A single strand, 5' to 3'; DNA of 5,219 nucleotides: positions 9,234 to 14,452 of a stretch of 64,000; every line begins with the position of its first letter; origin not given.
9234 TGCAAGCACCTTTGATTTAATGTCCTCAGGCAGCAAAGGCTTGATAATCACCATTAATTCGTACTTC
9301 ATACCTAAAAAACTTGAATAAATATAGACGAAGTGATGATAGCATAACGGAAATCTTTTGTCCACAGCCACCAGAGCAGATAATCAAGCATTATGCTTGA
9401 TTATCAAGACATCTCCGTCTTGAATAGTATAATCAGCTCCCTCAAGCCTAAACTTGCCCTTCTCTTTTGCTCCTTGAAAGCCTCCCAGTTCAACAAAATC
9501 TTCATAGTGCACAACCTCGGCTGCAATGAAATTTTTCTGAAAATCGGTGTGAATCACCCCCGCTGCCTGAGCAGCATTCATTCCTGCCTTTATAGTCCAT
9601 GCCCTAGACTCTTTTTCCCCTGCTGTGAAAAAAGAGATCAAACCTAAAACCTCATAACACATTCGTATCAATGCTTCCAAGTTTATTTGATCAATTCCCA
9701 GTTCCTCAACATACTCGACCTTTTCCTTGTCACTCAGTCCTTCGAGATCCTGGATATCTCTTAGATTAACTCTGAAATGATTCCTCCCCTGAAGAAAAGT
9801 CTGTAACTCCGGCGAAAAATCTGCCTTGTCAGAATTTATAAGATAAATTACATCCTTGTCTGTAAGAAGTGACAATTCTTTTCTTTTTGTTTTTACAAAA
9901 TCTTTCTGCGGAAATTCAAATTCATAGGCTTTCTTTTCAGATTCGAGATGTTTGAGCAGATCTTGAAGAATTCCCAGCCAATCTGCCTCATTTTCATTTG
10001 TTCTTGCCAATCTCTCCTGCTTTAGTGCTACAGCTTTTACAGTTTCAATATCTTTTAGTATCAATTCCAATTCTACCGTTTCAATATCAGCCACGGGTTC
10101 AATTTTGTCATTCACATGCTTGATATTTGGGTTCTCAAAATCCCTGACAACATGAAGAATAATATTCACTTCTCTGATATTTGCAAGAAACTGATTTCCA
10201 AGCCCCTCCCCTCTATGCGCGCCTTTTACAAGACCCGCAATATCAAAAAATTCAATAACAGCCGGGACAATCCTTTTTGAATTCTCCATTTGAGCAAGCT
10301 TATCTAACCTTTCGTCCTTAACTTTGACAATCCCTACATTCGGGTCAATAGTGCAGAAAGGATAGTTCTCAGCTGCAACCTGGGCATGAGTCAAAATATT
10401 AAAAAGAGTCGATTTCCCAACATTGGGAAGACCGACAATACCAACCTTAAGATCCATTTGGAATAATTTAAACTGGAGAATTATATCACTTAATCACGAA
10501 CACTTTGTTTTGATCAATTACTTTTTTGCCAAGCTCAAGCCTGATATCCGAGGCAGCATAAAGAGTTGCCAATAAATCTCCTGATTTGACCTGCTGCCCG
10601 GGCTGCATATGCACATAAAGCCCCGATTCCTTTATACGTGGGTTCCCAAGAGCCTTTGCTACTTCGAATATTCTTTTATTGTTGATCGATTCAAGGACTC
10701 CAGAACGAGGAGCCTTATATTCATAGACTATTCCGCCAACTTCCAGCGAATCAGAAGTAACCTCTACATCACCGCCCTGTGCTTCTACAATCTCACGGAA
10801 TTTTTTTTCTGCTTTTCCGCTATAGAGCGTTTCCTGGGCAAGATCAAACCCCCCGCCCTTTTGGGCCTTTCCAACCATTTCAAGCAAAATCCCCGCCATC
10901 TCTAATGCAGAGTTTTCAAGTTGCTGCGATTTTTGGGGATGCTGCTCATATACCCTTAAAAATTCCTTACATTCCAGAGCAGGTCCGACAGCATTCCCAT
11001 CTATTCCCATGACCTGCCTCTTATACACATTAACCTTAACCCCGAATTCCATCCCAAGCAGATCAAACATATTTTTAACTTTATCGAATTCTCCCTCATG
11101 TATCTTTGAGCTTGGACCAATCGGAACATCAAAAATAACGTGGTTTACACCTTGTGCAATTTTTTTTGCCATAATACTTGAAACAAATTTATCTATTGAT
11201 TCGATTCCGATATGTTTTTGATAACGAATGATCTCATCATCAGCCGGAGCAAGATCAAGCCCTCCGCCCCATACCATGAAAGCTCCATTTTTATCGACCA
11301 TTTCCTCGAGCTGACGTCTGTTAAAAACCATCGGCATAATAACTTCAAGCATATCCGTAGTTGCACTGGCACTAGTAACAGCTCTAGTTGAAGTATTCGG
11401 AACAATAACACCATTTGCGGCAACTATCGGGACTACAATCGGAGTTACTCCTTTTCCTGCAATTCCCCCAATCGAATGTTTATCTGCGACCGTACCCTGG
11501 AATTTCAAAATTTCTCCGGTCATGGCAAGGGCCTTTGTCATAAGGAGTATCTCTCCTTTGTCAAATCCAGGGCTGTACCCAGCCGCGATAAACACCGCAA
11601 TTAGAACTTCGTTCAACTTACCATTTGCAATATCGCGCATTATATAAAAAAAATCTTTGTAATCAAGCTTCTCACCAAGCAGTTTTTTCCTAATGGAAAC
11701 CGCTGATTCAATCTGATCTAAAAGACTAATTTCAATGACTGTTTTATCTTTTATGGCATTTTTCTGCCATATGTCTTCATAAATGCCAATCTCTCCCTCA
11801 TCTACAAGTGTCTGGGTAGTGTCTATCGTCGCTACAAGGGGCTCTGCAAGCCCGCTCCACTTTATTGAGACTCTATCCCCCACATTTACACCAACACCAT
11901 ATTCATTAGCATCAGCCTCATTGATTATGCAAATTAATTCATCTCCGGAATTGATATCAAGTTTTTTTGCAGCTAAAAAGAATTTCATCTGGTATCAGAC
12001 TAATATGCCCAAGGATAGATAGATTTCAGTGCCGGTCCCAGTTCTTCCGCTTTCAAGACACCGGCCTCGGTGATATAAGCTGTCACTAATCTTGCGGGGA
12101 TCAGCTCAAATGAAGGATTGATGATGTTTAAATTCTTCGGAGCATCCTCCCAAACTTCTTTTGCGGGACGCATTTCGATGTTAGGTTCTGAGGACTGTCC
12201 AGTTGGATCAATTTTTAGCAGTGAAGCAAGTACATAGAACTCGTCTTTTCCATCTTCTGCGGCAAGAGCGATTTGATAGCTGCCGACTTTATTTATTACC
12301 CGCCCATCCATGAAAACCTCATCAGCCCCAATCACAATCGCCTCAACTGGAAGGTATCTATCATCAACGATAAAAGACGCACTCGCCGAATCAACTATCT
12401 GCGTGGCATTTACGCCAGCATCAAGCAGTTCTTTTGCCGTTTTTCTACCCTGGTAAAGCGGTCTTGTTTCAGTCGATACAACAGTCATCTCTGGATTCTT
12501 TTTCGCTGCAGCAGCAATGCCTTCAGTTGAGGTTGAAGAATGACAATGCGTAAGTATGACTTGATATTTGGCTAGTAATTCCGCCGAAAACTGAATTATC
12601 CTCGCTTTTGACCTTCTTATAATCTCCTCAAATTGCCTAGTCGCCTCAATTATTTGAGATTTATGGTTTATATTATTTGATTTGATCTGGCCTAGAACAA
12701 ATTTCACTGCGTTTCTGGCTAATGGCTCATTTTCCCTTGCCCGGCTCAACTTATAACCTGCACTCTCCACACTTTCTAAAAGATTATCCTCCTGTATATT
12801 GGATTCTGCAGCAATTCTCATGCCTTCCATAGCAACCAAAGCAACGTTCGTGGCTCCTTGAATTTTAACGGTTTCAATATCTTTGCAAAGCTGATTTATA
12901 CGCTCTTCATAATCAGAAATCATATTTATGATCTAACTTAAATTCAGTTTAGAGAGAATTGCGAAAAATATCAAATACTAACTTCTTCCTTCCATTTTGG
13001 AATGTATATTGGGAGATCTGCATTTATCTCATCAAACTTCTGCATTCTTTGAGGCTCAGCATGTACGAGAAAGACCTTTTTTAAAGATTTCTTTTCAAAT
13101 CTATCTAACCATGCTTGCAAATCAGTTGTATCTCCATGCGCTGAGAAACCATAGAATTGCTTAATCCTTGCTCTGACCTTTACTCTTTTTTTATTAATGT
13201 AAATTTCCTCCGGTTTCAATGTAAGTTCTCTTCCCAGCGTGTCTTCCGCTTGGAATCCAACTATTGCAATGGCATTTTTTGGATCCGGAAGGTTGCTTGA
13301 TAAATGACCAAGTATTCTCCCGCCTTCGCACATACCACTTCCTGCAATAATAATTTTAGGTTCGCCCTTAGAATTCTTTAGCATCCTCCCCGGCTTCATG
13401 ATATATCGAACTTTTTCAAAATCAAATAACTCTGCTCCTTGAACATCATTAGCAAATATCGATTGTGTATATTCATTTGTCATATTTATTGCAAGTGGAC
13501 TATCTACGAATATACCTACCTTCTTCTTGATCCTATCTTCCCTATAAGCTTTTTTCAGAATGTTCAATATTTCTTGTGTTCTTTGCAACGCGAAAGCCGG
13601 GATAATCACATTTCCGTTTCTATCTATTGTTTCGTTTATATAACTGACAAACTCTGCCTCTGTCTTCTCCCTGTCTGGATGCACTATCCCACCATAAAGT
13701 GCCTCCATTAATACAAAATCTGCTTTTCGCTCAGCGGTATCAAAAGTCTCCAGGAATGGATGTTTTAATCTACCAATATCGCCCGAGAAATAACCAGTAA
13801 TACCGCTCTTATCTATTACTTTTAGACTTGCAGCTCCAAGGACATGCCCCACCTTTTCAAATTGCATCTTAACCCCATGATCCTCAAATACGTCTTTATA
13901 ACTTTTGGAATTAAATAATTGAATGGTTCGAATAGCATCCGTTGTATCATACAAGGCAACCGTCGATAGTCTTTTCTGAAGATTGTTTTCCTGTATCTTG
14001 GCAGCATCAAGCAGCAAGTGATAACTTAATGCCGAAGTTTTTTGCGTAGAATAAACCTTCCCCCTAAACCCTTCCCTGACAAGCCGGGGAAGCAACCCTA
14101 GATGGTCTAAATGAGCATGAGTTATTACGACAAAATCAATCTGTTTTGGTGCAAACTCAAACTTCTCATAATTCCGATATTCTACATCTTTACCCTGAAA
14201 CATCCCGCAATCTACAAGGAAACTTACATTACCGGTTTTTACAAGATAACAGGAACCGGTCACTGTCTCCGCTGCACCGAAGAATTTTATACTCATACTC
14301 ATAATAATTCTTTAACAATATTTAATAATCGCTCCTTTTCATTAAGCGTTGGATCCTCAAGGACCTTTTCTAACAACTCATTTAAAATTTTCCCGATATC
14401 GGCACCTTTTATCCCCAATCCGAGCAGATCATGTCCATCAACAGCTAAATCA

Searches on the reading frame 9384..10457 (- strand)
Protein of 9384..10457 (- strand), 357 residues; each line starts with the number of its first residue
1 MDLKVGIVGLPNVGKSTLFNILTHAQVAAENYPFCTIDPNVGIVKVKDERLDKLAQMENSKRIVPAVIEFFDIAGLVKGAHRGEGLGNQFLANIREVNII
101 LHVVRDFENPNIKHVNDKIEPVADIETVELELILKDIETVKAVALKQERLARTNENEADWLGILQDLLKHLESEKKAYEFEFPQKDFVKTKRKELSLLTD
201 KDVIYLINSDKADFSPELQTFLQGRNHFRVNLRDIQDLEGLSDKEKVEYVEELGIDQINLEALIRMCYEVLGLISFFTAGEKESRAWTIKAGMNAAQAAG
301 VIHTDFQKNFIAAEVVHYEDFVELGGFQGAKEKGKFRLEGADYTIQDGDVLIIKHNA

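Call 76: search_protein_families(library=ncbifam, proteins=[window:9384-10457:-], max_evalue=1e-8)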
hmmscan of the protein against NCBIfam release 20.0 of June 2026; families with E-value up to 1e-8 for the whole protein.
window:9384-10457:- (357 aa): 8 families
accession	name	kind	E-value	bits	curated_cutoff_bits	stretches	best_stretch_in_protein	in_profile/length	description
TIGR00092.1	TIGR00092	equivalog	5e-116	387.8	279.2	1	1-356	1-367/368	redox-regulated ATPase YchF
NF007171.0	PRK09602.1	subfamily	3.4e-35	121.7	387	1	2-176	2-184/397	YchF-related putative GTPase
NF008955.0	PRK12297.1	equivalog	2.8e-23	82.5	406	1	5-132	162-266/429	GTPase ObgE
NF008956.1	PRK12299.1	equivalog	2.9e-23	82.4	300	1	5-135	161-277/327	GTPase ObgE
TIGR02729.1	Obg_CgtA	equivalog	4.2e-22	78.6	280.25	1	5-132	160-264/329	Obg family GTPase CgtA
NF008954.1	PRK12296.1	equivalog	1.2e-17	63.5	377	1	5-136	162-270/470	GTPase ObgE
TIGR00231.1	small_GTP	domain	2.9e-11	43.4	42.5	1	3-141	4-126/164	GTP-binding protein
TIGR03156.1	GTP_HflX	equivalog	4.6e-09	35.6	216.75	0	4-49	191-236/351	GTPase HflX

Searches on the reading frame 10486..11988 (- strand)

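Call 63: search_protein_families(library=ncbifam, proteins=[window:10486-11988:-], max_evalue=1e-10)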
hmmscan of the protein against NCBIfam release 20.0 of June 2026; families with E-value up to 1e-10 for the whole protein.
window:10486-11988:- (500 aa): 7 families
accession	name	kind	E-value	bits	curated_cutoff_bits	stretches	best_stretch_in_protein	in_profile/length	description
NF003338.0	PRK04350.1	subfamily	1.4e-130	436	434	1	5-497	3-492/502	thymidine phosphorylase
TIGR03327.1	AMP_phos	equivalog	1.3e-129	433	535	1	5-498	2-491/500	AMP phosphorylase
TIGR02645.1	ARCH_P_rylase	hypoth_equivalog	1.8e-125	419.2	434.6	1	7-488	3-480/493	putative thymidine phosphorylase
TIGR02644.1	Y_phosphoryl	subfamily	1.2e-54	185.7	409.05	1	99-491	5-410/417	pyrimidine-nucleoside phosphorylase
NF004490.0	PRK05820.1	equivalog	7.3e-50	169.9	269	1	99-490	9-415/439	thymidine phosphorylase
NF004747.0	PRK06078.1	equivalog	7.1e-35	120.4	559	1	99-492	7-413/434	pyrimidine-nucleoside phosphorylase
TIGR02643.1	T_phosphoryl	equivalog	1.7e-33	116.2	570.7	1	99-485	7-410/437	thymidine phosphorylase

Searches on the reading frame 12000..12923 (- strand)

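Call 76: search_protein_families(library=ncbifam, proteins=[window:12000-12923:-], max_evalue=1e-8)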
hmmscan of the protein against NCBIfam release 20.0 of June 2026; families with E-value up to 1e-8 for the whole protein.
window:12000-12923:- (307 aa): 8 families
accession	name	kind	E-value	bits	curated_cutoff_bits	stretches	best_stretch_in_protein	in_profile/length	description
TIGR00511.1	ribulose_e2b2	equivalog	7.7e-51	173.1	314.1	1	9-294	2-290/301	ribose 1,5-bisphosphate isomerase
TIGR00524.1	eIF-2B_rel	subfamily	1.6e-46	158.8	185.85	1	9-291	4-302/303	S-methyl-5-thioribose-1-phosphate isomerase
NF004326.0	PRK05720.1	subfamily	5.2e-43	147.2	271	1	9-294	40-344/358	s-methyl-5-thioribose-1-phosphate isomerase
TIGR00512.1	salvage_mtnA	equivalog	6.5e-39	133.8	279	1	9-291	30-334/335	S-methyl-5-thioribose-1-phosphate isomerase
NF004700.0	PRK06036.1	equivalog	2.3e-33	115.6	528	1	8-292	32-330/339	S-methyl-5-thioribose-1-phosphate isomerase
NF006210.0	PRK08335.1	equivalog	7.6e-28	97.5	339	1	7-290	4-269/275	translation initiation factor IF-2B subunit alpha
NF004436.0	PRK05772.1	equivalog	8.9e-27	94.3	521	1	9-291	46-350/363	S-methyl-5-thioribose-1-phosphate isomerase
NF004994.0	PRK06372.1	equivalog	1.2e-17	64.1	249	1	94-294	62-250/253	translation initiation factor IF-2B subunit delta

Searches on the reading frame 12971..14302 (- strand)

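Call 76: search_protein_families(library=ncbifam, proteins=[window:12971-14302:-], max_evalue=1e-8)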
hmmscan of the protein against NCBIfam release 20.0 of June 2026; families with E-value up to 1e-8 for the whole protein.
window:12971-14302:- (443 aa): 3 families
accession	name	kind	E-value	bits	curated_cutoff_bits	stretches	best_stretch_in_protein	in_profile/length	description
NF045584.1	cas14_MBL_CASP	equivalog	7e-106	354.9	800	1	3-425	1-422/612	type VII CRISPR-associated protein Cas14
TIGR03675.1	arCOG00543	equivalog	6.3e-76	255.9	580.2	1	4-425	176-609/631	beta-CASP ribonuclease aCPSF1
TIGR04122.1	Xnuc_lig_assoc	equivalog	3.4e-11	42.5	325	1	132-255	66-188/326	ligase-associated DNA damage response exonuclease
